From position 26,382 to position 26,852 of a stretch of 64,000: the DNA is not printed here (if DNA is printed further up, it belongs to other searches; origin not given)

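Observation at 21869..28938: Signalling island with duplicated two-gene modules and a shared C-terminal motif in kinase-less sensors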

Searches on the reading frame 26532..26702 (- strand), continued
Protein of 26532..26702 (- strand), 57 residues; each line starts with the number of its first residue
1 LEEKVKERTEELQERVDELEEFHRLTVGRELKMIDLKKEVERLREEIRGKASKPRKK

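Call 55: search_protein_families(library=pfam, proteins=[L048:4468-5592:+, L069:8160-9179:+, L091:2167-3321:+, L061:8132-9211:+, L057:8156-9430:+, L042:8129-9181:+, L018:3939-4883:+], max_evalue=1)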
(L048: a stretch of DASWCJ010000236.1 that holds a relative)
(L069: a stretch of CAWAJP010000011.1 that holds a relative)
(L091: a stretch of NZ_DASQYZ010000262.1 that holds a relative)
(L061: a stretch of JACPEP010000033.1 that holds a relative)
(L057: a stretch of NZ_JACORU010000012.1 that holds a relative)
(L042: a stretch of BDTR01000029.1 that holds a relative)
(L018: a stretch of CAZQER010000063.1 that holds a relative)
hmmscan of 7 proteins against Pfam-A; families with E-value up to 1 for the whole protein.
L048:4468-5592:+ (374 aa): 11 families
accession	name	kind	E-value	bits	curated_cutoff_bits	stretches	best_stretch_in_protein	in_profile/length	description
PF02518.31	HATPase_c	-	2.1e-29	102.6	26.4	1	263-373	1-109/111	Histidine kinase-, DNA gyrase B-, and HSP90-like ATPase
PF00512.31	HisKA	-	7.7e-11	42.3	26.9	1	155-219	2-63/66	His Kinase A (phospho-acceptor) domain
PF14501.12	HATPase_c_5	-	0.038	14.3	22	1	267-359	5-90/102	GHKL domain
PF23902.1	AAA_lid_PRS2_C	-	0.098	13.2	34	1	122-171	18-68/73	PRS2 AAA+ lid C-terminal domain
PF17107.11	SesA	-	0.12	12.9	26.3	1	20-110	39-119/122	N-terminal domain on NACHT_NTPase and P-loop NTPases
PF11559.13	ADIP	-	0.13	12.7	34.3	1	55-166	27-135/151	Afadin- and alpha -actinin-Binding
PF21128.4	MCM4_WHD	-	0.25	11.9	24.4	0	74-93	3-21/75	MCM4, winged helix domain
PF13412.12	HTH_24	-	0.39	10.8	21.9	0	37-48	2-13/48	Winged helix-turn-helix DNA-binding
PF13270.11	CCDC28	-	0.42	11.4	25.6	0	80-148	5-73/88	Coiled-coil domain-containing protein 28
PF09432.15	THP2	-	0.51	10.8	28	0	103-129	36-62/129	Tho complex subunit THP2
PF15035.11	Rootletin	-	0.53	10.7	36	1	55-178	30-146/188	Ciliary rootlet component, centrosome cohesion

L069:8160-9179:+ (339 aa): 4 families
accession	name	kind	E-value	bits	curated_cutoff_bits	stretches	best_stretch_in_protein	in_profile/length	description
PF02518.31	HATPase_c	-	3.2e-24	85.9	26.4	1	227-338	1-110/111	Histidine kinase-, DNA gyrase B-, and HSP90-like ATPase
PF00512.31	HisKA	-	5.4e-16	58.8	26.9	1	120-184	3-64/66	His Kinase A (phospho-acceptor) domain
PF15011.11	CA109-like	-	0.22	11.8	27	1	6-77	25-96/161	Ribosome biogenesis protein C1orf109-like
PF14712.11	Snapin_Pallidin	-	0.57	11.1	29.6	0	14-52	39-74/89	Snapin/Pallidin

L091:2167-3321:+ (384 aa): 5 families
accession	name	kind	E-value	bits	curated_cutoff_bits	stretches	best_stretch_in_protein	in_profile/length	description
PF02518.31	HATPase_c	-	3.8e-25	88.9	26.4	1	263-374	1-110/111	Histidine kinase-, DNA gyrase B-, and HSP90-like ATPase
PF00512.31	HisKA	-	2.9e-09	37.3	26.9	1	155-220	2-64/66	His Kinase A (phospho-acceptor) domain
PF12352.13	V-SNARE_C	-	0.0019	18.9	27.1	0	25-60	27-62/66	Snare region anchored in the vesicle membrane C-terminus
PF16280.10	DUF4928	-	0.1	12.3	25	1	63-142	53-146/306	Domain of unknown function (DUF4928)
PF14501.12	HATPase_c_5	-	0.14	12.5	22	1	270-362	8-94/102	GHKL domain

L061:8132-9211:+ (359 aa): 10 families
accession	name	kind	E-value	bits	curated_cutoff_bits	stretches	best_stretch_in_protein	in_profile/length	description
PF07568.18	HisKA_2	-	1.5e-29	102.4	22.3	1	157-232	1-76/76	Histidine kinase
PF02518.31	HATPase_c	-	1.7e-12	48.2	26.4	1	259-353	7-109/111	Histidine kinase-, DNA gyrase B-, and HSP90-like ATPase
PF13581.12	HATPase_c_2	-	1.8e-06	28.4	27.4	1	248-349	22-125/127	Histidine kinase-like ATPase domain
PF07536.20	HWE_HK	-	0.00019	22.6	22.8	1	157-217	1-58/83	HWE histidine kinase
PF05335.18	DUF745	-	0.038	14.2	33.3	1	83-164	70-150/183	Protein of unknown function (DUF745)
PF01398.27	JAB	-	0.091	13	22.5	1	89-160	11-83/117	JAB1/Mov34/MPN/PAD-1 ubiquitin protease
PF20753.2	DUF6558_C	-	0.13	13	24.4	0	5-53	61-107/119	Phage tail C-terminal domain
PF25252.1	DUF7854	-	0.2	12.2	32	0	32-63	14-45/81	Family of unknown function (DUF7854)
PF19263.5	DUF5906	-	0.44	11.6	27.6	0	69-128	26-85/114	Family of unknown function (DUF5906)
PF17701.6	DUF5547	-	0.75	10.2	25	0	35-48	73-86/122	Family of unknown function (DUF5547)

L057:8156-9430:+ (424 aa): 11 families
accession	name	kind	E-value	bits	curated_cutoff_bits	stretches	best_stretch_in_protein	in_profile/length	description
PF07568.18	HisKA_2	-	3.1e-28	98.1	22.3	1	231-306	1-76/76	Histidine kinase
PF00989.32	PAS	-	1.7e-14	54.2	22.6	1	103-208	2-113/113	PAS fold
PF13426.13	PAS_9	-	4.9e-12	46.5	27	1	112-209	1-102/103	PAS domain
PF13188.13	PAS_8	-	2.4e-10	40.4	21.8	1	103-156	2-52/65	PAS domain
PF08448.16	PAS_4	-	2.7e-09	37.7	23.1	1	108-212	1-109/110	PAS fold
PF02518.31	HATPase_c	-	9.6e-09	36.1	26.4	1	335-422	10-108/111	Histidine kinase-, DNA gyrase B-, and HSP90-like ATPase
PF07536.20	HWE_HK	-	1.8e-05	25.8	22.8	1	231-285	1-53/83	HWE histidine kinase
PF13581.12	HATPase_c_2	-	1.9e-05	25.1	27.4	1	315-402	17-112/127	Histidine kinase-like ATPase domain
PF24820.1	Diguanyl_cycl_sensor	-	0.0023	18.3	28.1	1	108-151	2-45/109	Diguanylate cyclase-like sensor domain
PF12860.13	PAS_7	-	0.011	16.3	27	1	108-155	1-49/115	PAS fold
PF04559.17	Herpes_UL17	-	0.05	12.9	25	0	20-97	330-403/502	Herpesvirus UL17 protein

L042:8129-9181:+ (350 aa): 9 families
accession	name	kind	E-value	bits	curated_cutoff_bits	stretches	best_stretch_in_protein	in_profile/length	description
PF13487.12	HD_5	-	8.3e-45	153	27.2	1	172-335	3-169/170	HD domain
PF01966.28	HD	-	3.8e-25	88.9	22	1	185-305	3-116/116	HD domain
PF08448.16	PAS_4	-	5.5e-08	33.5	23.1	1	26-131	2-109/110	PAS fold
PF08668.18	HDOD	-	3.1e-07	30.5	22.9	1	175-238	89-148/196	HDOD domain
PF13426.13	PAS_9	-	2.5e-06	28.2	27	1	36-129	8-103/103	PAS domain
PF13596.12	PAS_10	-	0.033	15.3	22.1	1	81-128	59-106/106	PAS domain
PF13188.13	PAS_8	-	0.07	13.5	21.8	1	22-70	4-50/65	PAS domain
PF17237.7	Emr1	-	0.11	12.8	25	1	133-151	11-29/44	ERMES regulator 1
PF00989.32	PAS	-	0.24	11.8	22.6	1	24-127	6-113/113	PAS fold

L018:3939-4883:+ (314 aa): 8 families
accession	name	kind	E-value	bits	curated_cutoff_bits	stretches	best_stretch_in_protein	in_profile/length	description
PF02518.31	HATPase_c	-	8.9e-30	103.8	26.4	1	199-307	2-109/111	Histidine kinase-, DNA gyrase B-, and HSP90-like ATPase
PF00512.31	HisKA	-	5.7e-15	55.6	26.9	1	94-154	4-64/66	His Kinase A (phospho-acceptor) domain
PF14501.12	HATPase_c_5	-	3.6e-06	27.2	22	1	201-293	4-90/102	GHKL domain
PF02152.23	FolB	-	0.02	15.8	31.8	1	49-104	22-81/113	Dihydroneopterin aldolase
PF05163.17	DinB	-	0.11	12.9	23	1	57-156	7-104/165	DinB family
PF13581.12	HATPase_c_2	-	0.15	12.5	27.4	1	206-289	35-113/127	Histidine kinase-like ATPase domain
PF13589.12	HATPase_c_3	-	0.17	12.3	25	1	204-259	4-55/137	Histidine kinase-, DNA gyrase B-, and HSP90-like ATPase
PF10186.14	ATG14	-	0.79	9.2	33.2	0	5-89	56-141/347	Vacuolar sorting 38 and autophagy-related subunit 14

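Call 56: search_protein_families(library=ncbifam, proteins=[L048:4468-5592:+, L069:8160-9179:+, L091:2167-3321:+, L061:8132-9211:+, L057:8156-9430:+, L042:8129-9181:+], max_evalue=0.01)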
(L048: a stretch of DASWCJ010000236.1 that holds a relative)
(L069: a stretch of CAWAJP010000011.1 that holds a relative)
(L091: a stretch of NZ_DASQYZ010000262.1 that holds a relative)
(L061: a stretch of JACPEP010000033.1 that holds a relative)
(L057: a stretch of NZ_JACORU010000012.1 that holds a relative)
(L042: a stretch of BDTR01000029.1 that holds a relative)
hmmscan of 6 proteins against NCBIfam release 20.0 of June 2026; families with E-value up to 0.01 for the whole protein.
L048:4468-5592:+ (374 aa): 79 families (the best 25 are shown)
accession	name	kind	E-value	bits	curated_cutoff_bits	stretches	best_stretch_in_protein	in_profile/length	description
NF047465.1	hybrid_HK_LvrA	exception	5.7e-46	156.9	1200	1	134-373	579-818/819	hybrid histidine kinase/response regulator LvrA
TIGR02966.1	phoR_proteo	equivalog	4.7e-37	127.8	334.2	1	158-371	117-333/333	phosphate regulon sensor histidine kinase PhoR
TIGR02956.1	TMAO_torS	equivalog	7e-34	117.1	676.5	1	89-372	397-681/967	TMAO reductase system sensor histidine kinase/response regulator TorS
NF046044.1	PnpS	equivalog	2.1e-33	115.9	400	1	158-372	173-390/390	two-component system histidine kinase PnpS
NF006800.0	PRK09303.1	equivalog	2.7e-33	115.5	342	1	139-372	135-376/383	histidine kinase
NF041880.1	EPS_EpsF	equivalog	2.9e-32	111.8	900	1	143-372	262-492/492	response regulator EpsF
NF033092.0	HK_WalK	equivalog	4.1e-31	108.2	725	1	62-372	285-593/594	cell wall metabolism sensor histidine kinase WalK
NF008468.0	PRK11360.1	equivalog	2.1e-28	99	646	1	159-373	400-608/616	two-component system sensor histidine kinase AtoS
NF045911.1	TCSHisKinNblS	equivalog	7.5e-27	93.9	1000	1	148-372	382-619/621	two-component system sensor histidine kinase NblS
NF052574.1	HisKinEspCMyxo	equivalog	1.5e-25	89.5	1200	1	181-372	447-636/785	serine histidine kinase EspC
NF047874.1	MASE3_PAS_HK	subfamily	2.4e-25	89.4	560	1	270-373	522-625/655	MASE3 domain-containing sensor histidine kinase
NF045595.1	HK_scytonemin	equivalog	1.3e-24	86.5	865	1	98-372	363-634/637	scytonemin biosynthesis sensor histidine kinase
NF011874.0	PRK15347.1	equivalog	5.5e-24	84.3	852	1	100-372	353-613/921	two component system sensor kinase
NF010411.0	PRK13837.1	equivalog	5e-23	81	647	1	189-373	482-675/828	two-component system VirA-like sensor kinase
NF033091.0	HK_VanS_ACDEFG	equivalog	5.2e-23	81.6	400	1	124-371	43-292/293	vancomycin resistance histidine kinase VanS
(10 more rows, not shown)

L069:8160-9179:+ (339 aa): 78 families (the best 25 are shown)
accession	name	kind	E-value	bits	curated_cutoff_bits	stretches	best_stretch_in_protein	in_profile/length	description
NF047465.1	hybrid_HK_LvrA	exception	2.5e-76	257.4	1200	1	110-337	591-818/819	hybrid histidine kinase/response regulator LvrA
NF046044.1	PnpS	equivalog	3.6e-40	138.2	400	1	122-336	173-390/390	two-component system histidine kinase PnpS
TIGR02966.1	phoR_proteo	equivalog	4.2e-39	134.5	334.2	1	122-334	117-332/333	phosphate regulon sensor histidine kinase PhoR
NF033092.0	HK_WalK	equivalog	3.4e-38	131.6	725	1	115-336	368-593/594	cell wall metabolism sensor histidine kinase WalK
NF006800.0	PRK09303.1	equivalog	4.8e-37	127.8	342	1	48-336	84-376/383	histidine kinase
TIGR02956.1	TMAO_torS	equivalog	1.7e-36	125.7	676.5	1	71-336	418-681/967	TMAO reductase system sensor histidine kinase/response regulator TorS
NF008468.0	PRK11360.1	equivalog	4.1e-32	111.3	646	1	124-338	401-609/616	two-component system sensor histidine kinase AtoS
NF041880.1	EPS_EpsF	equivalog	9.9e-32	110.1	900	1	105-336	260-492/492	response regulator EpsF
NF008312.0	PRK11100.1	equivalog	4e-30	105.1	356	1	106-338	244-475/477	two-component system sensor histidine kinase CreC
NF047874.1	MASE3_PAS_HK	subfamily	6.3e-30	104.5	560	1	77-338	355-626/655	MASE3 domain-containing sensor histidine kinase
TIGR01386.1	cztS_silS_copS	subfamily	2.6e-29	102.5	292.55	1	112-336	234-457/457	heavy metal sensor histidine kinase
NF041210.1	his_kin_PieS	equivalog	5e-29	101.6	850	1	66-337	198-470/474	two component system sensor histidine kinase PieS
NF008318.0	PRK11107.1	equivalog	1e-28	100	890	1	90-336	264-517/920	two-component sensor histidine kinase BarA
NF008302.0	PRK11091.1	equivalog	3.8e-28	98.1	838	1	105-335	269-503/779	aerobic respiration two-component sensor histidine kinase ArcB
NF045595.1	HK_scytonemin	equivalog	1.5e-27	96.3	865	1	101-338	400-636/637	scytonemin biosynthesis sensor histidine kinase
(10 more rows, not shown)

L091:2167-3321:+ (384 aa): 78 families (the best 25 are shown)
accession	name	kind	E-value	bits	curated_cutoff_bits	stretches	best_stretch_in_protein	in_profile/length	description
NF047465.1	hybrid_HK_LvrA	exception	4.7e-46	157.2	1200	1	146-372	591-817/819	hybrid histidine kinase/response regulator LvrA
NF046044.1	PnpS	equivalog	3.3e-33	115.2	400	1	158-372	173-390/390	two-component system histidine kinase PnpS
TIGR02966.1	phoR_proteo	equivalog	6.5e-33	114.1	334.2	1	157-370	116-332/333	phosphate regulon sensor histidine kinase PhoR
TIGR02956.1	TMAO_torS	equivalog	7.7e-30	103.7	676.5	1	138-372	451-681/967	TMAO reductase system sensor histidine kinase/response regulator TorS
NF006800.0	PRK09303.1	equivalog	2.3e-29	102.5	342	1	127-372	126-376/383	histidine kinase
NF033092.0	HK_WalK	equivalog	1.8e-28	99.5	725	1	152-372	369-593/594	cell wall metabolism sensor histidine kinase WalK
NF041880.1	EPS_EpsF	equivalog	4.2e-27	94.8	900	1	151-372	270-492/492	response regulator EpsF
NF007793.0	PRK10490.1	equivalog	2.3e-24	85.5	1123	1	140-374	645-883/895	two-component system sensor histidine kinase KdpD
NF008468.0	PRK11360.1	equivalog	3.4e-24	85.2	646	1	163-373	404-608/616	two-component system sensor histidine kinase AtoS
NF008312.0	PRK11100.1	equivalog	1.2e-23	83.8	356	1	149-368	244-469/477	two-component system sensor histidine kinase CreC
NF041735.1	hist_kin_RppB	equivalog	2e-23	82.9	400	1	149-372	210-438/438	two-component system sensor histidine kinase RppB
NF045911.1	TCSHisKinNblS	equivalog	6.7e-23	80.9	1000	1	156-371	389-618/621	two-component system sensor histidine kinase NblS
NF045595.1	HK_scytonemin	equivalog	5.8e-22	77.8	865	1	142-372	399-634/637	scytonemin biosynthesis sensor histidine kinase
NF008235.0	PRK11006.1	equivalog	1.6e-20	73.4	390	1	158-373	208-423/431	phosphate regulon sensor histidine kinase PhoR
NF041210.1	his_kin_PieS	equivalog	6.1e-20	71.7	850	1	118-374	214-471/474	two component system sensor histidine kinase PieS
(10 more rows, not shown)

L061:8132-9211:+ (359 aa): 9 families
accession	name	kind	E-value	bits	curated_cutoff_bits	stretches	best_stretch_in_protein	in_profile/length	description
NF051872.1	HisKinPhyk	equivalog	1.8e-46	158.8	750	1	123-346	318-529/537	sensor histidine kinase PhyK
NF052306.1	BluLightHisKinLov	equivalog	1.2e-14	54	450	1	132-352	134-333/334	blue-light-activated histidine kinase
NF010077.0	PRK13559.1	subfamily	6.1e-14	51.7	361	1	145-355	164-361/364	hypothetical protein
NF008184.0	PRK10935.1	equivalog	2.6e-11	42.9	553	1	235-356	449-562/565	nitrate/nitrite two-component system sensor histidine kinase NarQ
NF007896.0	PRK10600.1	equivalog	9.2e-11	41.1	578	1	246-353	487-585/598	nitrate/nitrite two-component system sensor histidine kinase NarX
NF008649.0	PRK11644.1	equivalog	5.2e-08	32.1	408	1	117-353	272-496/499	signal transduction histidine-protein kinase/phosphatase UhpB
NF053512.1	nitric_RR_NosR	exception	0.0026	16.9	400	1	95-139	128-172/422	response regulator c-di-GMP phosphodiesterase, NosR family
NF041831.1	NO_HK_NahK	exception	0.0069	14.4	1500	0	100-152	436-488/854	hybrid sensor histidine kinase/response regulator NahK/ErcS'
TIGR01924.1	rsbW_low_gc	equivalog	0.0076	15.7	155.05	0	260-322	45-99/159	anti-sigma B factor RsbW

L057:8156-9430:+ (424 aa): 23 families
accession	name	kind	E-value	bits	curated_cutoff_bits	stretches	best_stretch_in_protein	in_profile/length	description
NF051872.1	HisKinPhyk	equivalog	1.2e-38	133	750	1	215-412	333-526/537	sensor histidine kinase PhyK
TIGR00229.1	sensory_box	domain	2.3e-23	82.7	22.9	1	101-217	4-125/126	PAS domain S-box protein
NF010077.0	PRK13559.1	subfamily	2.2e-17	63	361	1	104-367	45-304/364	hypothetical protein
NF052306.1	BluLightHisKinLov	equivalog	2.4e-16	59.5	450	1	170-411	96-322/334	blue-light-activated histidine kinase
NF041777.1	sens_FixL_Rhizob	equivalog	8.4e-13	47.8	850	1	83-225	105-249/485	sensor protein FixL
TIGR02966.1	phoR_proteo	equivalog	1.8e-11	43.6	334.2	1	101-380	5-275/333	phosphate regulon sensor histidine kinase PhoR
NF033092.0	HK_WalK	equivalog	2.2e-10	39.7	725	1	99-378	255-532/594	cell wall metabolism sensor histidine kinase WalK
NF046044.1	PnpS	equivalog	3.3e-10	39.5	400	1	71-216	24-168/390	two-component system histidine kinase PnpS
NF052573.1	HisKinEspAMyxo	equivalog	1.8e-09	36.2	1400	1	102-298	254-456/755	serine histidine kinase EspA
NF008468.0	PRK11360.1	equivalog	1.6e-08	33.4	646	1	105-379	271-553/616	two-component system sensor histidine kinase AtoS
NF047874.1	MASE3_PAS_HK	subfamily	6.1e-08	31.9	560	1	94-270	257-443/655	MASE3 domain-containing sensor histidine kinase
NF008467.0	PRK11359.1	equivalog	7.1e-07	27.6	857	1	108-220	18-137/800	oxygen-sensing cyclic-di-GMP phosphodiesterase DosP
NF008302.0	PRK11091.1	equivalog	3.8e-06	25.4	838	1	31-243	80-301/779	aerobic respiration two-component sensor histidine kinase ArcB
TIGR02040.1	PpsR-CrtJ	equivalog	5.6e-06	25.7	275.4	1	76-152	107-184/442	transcriptional regulator PpsR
NF033093.1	HK_VicK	exception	1.9e-05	23.5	680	1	99-378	91-373/448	cell wall metabolism sensor histidine kinase VicK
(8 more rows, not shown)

L042:8129-9181:+ (350 aa): 10 families
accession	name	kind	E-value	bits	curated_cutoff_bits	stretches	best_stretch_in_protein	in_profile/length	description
NF053512.1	nitric_RR_NosR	exception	3.2e-49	168.1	400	1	130-348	138-358/422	response regulator c-di-GMP phosphodiesterase, NosR family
TIGR00277.1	HDIG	domain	5.4e-10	39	27.6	1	182-273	4-83/84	HDIG domain-containing metalloprotein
TIGR03319.1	RNase_Y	equivalog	1.2e-05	24.1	454.35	1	186-274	333-403/514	ribonuclease Y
TIGR01596.1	cas3_HD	equivalog_domain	3.2e-05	24.1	43.45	1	185-226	3-48/178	CRISPR-associated endonuclease Cas3''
NF008468.0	PRK11360.1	equivalog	0.00025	19.5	646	1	36-135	285-385/616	two-component system sensor histidine kinase AtoS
TIGR00229.1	sensory_box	domain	0.00048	20.3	22.9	1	21-133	7-122/126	PAS domain S-box protein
TIGR02621.3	cas3_GSU0051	exception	0.0011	17.8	400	1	185-222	673-710/854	type I-G CRISPR-associated helicase/endonuclease Cas3g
TIGR02578.2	cas_TM1811_Csm1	equivalog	0.003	16.3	170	1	209-309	2-82/753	type III-A CRISPR-associated protein Cas10/Csm1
NF047465.1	hybrid_HK_LvrA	exception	0.0047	15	1200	1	100-141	102-143/819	hybrid histidine kinase/response regulator LvrA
NF008467.0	PRK11359.1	equivalog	0.0082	14.2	857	0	26-140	143-261/800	oxygen-sensing cyclic-di-GMP phosphodiesterase DosP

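Call 77: search_dna_similar(query=window:26532-26702:-, collection=plasmids, mode=protein, max_evalue=0.001, max_rows=25)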
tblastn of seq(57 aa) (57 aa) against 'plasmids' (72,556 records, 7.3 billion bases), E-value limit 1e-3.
No match.
